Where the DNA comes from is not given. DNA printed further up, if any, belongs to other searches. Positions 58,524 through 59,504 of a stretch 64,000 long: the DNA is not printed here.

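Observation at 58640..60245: Tandemly duplicated 227-aa genes with near-identical 3' ends and terminators but diverged cores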

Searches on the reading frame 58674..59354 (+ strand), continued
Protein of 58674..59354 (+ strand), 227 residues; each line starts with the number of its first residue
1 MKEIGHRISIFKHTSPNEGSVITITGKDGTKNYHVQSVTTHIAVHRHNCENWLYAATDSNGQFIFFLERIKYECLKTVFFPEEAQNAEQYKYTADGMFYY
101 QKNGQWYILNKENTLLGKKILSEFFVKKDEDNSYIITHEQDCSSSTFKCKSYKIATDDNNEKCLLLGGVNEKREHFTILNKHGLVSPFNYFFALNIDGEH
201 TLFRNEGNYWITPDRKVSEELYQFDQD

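Call 42: find_encoding_contigs(protein=P0006, flank=3000, max_places=10)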
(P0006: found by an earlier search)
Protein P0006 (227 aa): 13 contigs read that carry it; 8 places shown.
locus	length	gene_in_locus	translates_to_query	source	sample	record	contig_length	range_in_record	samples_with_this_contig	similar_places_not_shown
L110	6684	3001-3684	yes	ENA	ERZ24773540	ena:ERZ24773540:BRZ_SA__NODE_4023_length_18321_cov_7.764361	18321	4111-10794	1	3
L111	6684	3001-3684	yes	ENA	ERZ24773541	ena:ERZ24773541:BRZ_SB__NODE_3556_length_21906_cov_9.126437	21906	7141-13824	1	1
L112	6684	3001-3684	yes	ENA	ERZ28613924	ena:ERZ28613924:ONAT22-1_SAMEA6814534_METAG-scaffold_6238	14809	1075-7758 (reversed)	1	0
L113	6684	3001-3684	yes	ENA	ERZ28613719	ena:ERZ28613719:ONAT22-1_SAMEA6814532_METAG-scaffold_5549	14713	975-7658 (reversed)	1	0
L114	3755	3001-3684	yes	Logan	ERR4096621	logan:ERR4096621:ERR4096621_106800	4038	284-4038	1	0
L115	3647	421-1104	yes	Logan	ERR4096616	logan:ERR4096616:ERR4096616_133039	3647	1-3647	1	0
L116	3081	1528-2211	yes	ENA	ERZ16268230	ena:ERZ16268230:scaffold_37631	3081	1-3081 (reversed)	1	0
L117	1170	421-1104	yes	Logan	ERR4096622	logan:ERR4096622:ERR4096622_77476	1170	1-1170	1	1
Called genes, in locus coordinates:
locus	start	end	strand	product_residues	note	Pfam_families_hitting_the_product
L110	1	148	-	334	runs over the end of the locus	PF01515:PTA_PTB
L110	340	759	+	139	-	PF00334:NDK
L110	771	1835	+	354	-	-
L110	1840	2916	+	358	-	PF01594:AI-2E_transport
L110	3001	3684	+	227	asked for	-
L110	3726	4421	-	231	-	-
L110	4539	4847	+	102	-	-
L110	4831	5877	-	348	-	PF06144:DNA_pol3_delta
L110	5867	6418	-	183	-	PF04390:LptE (weak)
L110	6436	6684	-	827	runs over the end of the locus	PF00133:tRNA-synt_1, PF01406:tRNA-synt_1e (faint), PF09334:tRNA-synt_1g, PF13603:tRNA-synt_1_2, PF00133:tRNA-synt_1, PF09334:tRNA-synt_1g (weak), PF08264:Anticodon_1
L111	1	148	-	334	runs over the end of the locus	PF01515:PTA_PTB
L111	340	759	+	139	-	PF00334:NDK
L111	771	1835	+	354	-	-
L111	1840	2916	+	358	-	PF01594:AI-2E_transport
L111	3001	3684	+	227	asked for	-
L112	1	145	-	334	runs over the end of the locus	PF01515:PTA_PTB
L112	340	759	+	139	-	PF00334:NDK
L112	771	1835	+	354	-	-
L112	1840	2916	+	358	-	PF01594:AI-2E_transport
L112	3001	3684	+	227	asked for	-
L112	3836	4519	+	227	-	-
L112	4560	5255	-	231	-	-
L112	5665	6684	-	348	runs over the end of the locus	PF06144:DNA_pol3_delta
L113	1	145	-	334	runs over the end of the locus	PF01515:PTA_PTB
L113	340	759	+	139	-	PF00334:NDK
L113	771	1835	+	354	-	-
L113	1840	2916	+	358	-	PF01594:AI-2E_transport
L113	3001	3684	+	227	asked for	-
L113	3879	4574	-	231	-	-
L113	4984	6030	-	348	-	PF06144:DNA_pol3_delta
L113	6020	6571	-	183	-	PF04390:LptE (weak)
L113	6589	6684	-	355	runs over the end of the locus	?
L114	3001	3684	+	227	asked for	-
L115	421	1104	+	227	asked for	-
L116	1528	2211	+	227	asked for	-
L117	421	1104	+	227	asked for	-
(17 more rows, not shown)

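Call 44: predict_structure(alignment_id=A3)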
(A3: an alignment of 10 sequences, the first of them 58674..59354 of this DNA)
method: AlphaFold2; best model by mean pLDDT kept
length: 227 residues; sequences in the alignment: 10
mean_pLDDT: 89.7   pTM: 0.82
mean pLDDT of the five models: 89.7, 89.3, 89.3, 89.2, 89.2
residues with pLDDT >= 90: 162; 70-90: 52; 50-70: 13; < 50: 0
segments of 3 or more residues with pLDDT < 50: none
pLDDT, mean of each block of 10 residues (from residue 1): 92 80 92 94 87 94 94 84 95 91 92 87 92 89 76 94 94 93 81 94 93 95 73
secondary structure, 60 per line:
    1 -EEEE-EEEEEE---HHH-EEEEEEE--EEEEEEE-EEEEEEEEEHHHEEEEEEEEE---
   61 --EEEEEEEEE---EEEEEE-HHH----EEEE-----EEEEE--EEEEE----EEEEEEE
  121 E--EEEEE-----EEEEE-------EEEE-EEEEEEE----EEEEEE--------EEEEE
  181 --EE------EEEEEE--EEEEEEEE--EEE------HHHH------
elements in order: E2-5 E7-12 E20-26 E29-35 E37-45 E49-57 E63-71 E75-80 E89-92 E98-102 E105-109 E114-121 E124-128 E134-138 E146-149 E151-157 E162-167 E176-180 E191-196 E199-206 E209-211 H218-221
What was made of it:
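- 58674..59357 (+): c1, a 227-aa soluble all-beta orphan protein. It is the copy present in every strain of this species that was sampled. AlphaFold2 pLDDT 89.7, pTM 0.82 (call 44).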

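Call 49: fold_search(model_id=the predicted structure, library=pdb)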
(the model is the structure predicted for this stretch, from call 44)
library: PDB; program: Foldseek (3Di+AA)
matches with E <= 10: 690; with E <= 0.001: 3
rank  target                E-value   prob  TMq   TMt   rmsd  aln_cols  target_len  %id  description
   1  9g33_UH               2.6e-04  0.99  0.26  0.13  15.7       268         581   12  Stalled 90S - Utp23-Krr1-deltaC3 (released 2025-06-18)
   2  8qcb_C                7.4e-04  0.97  0.25  0.17  19.4       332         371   14  CryoEM structure of a S. Cerevisiae Ski2387 complex in the open state (released 2023-11-08)
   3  4buj_C                8.2e-04  0.99  0.25  0.17  19.0       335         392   13  Crystal structure of the S. cerevisiae Ski2-3-8 complex (released 2013-08-28)
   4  8qca_C                1.1e-03  0.97  0.26  0.18  19.7       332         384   14  CryoEM structure of a S. Cerevisiae Ski2387 complex in the closed state bound to RNA (released 2023-11-15)
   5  8suc                  1.5e-03  0.99  0.27  0.23  18.1       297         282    9  NHL-2 NHL domain (released 2024-05-08)
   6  7q3d_A                1.5e-03  0.99  0.26  0.14  16.4       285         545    9  Structure of the human CPLANE complex (released 2022-04-06)
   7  9n73_LI               2.9e-03  0.98  0.29  0.14  15.5       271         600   11  SSU processome maturation and disassembly, State G (released 2025-10-29)
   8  1s4u                  3.2e-03  0.96  0.27  0.19  19.1       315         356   11  Crystal Structure analysis of the beta-propeller protein Ski8p (released 2004-12-28)
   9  8t24                  3.7e-03  0.85  0.23  0.13  19.1       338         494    9  Crystal Structure of Porphyromonas gingivalis Sialidase (PG_0352)- Fructose bound in CBM (released 2023-10-04)
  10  4buj_G                4.4e-03  0.85  0.24  0.16  19.3       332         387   15  Crystal structure of the S. cerevisiae Ski2-3-8 complex (released 2013-08-28)
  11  22gv_A                4.9e-03  0.89  0.23  0.20  16.2       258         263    9  Crystal structure of the CJ1041C protein from Campylobacter jejuni in complex with Ca2+ in space group P1 (released 2026-04-01)
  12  3b69                  4.9e-03  0.89  0.24  0.11  19.5       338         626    9  T cruzi Trans-sialidase complex with benzoylated NANA derivative (released 2008-05-13)
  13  2fhr                  5.1e-03  0.90  0.25  0.11  19.5       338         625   10  Trypanosoma Rangeli Sialidase In Complex With 2,3- Difluorosialic Acid (Covalent Intermediate) (released 2006-01-17)
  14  8qcb_D                5.1e-03  0.87  0.23  0.17  16.9       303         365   14  CryoEM structure of a S. Cerevisiae Ski2387 complex in the open state (released 2023-11-08)
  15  8dys                  5.9e-03  0.95  0.29  0.19  12.9       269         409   10  Crystal structure of human Eukaryotic translation initiation factor 2A (eIF2A) (released 2022-08-17)
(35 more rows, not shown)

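Call 51: search_solved_structures(query=A3, max_evalue=10)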
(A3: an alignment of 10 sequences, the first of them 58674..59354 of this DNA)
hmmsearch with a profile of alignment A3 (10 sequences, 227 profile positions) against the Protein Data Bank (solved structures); distinct sequences matched with E-value up to 10: 6.
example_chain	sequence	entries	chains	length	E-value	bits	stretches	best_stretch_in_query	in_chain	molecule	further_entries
8ek1_P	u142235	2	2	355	0.41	13.4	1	85-118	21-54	Circumsporozoite protein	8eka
8eh5_G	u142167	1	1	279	0.48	13.2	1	85-118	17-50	Circumsporozoite protein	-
6mb3_E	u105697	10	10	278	0.48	13.1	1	85-118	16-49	Plasmodium falciparum recombinant shortened CSP | circumsporozoite protein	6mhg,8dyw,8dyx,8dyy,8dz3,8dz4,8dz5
7v05_X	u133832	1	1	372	0.6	12.8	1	85-118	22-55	Circumsporozoite protein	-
9ygf_G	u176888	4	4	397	0.73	12.5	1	84-118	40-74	Circumsporozoite protein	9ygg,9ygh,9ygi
9dm0_C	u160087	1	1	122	0.85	12.3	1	18-58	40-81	Fab heavy chain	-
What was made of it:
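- Tried and rejected: A profile search against PDB sequences gave nothing below E = 0.4 (call 51).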

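Call 52: search_protein_families(library=padloc, alignment_id=A3, max_evalue=1)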
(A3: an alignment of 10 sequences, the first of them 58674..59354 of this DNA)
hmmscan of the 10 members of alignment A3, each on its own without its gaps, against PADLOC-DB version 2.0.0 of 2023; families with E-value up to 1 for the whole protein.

A. member 1, window:58674-59354:+ (227 aa): 1 family
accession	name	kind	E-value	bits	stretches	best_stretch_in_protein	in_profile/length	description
PDLC03892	NsnC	-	0.025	12.2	1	115-161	214-258/281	-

B. families by the number of members that match (of 10 scanned): 1 family
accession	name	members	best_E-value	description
PDLC03892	NsnC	1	0.025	-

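Call 53: search_protein_families(library=phrogs, alignment_id=A3, max_evalue=1)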
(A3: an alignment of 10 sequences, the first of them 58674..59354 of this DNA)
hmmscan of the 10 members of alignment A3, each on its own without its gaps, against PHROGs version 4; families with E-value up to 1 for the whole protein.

A. member 1, window:58674-59354:+ (227 aa): 1 family
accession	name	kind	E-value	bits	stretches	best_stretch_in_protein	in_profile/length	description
phrog_6698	-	unknown function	0.24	12.7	1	85-115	24-54/67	-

B. families by the number of members that match (of 10 scanned): 10 families
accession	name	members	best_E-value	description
phrog_4294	-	4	0.0075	-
phrog_29045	-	2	0.089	-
phrog_22658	-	1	0.039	-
phrog_10178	-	1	0.11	-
phrog_23062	-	1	0.13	-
phrog_27221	-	1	0.14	-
phrog_17626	-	1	0.16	-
phrog_6698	-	1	0.24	-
phrog_3711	-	1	0.45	-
phrog_5030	-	1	0.79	-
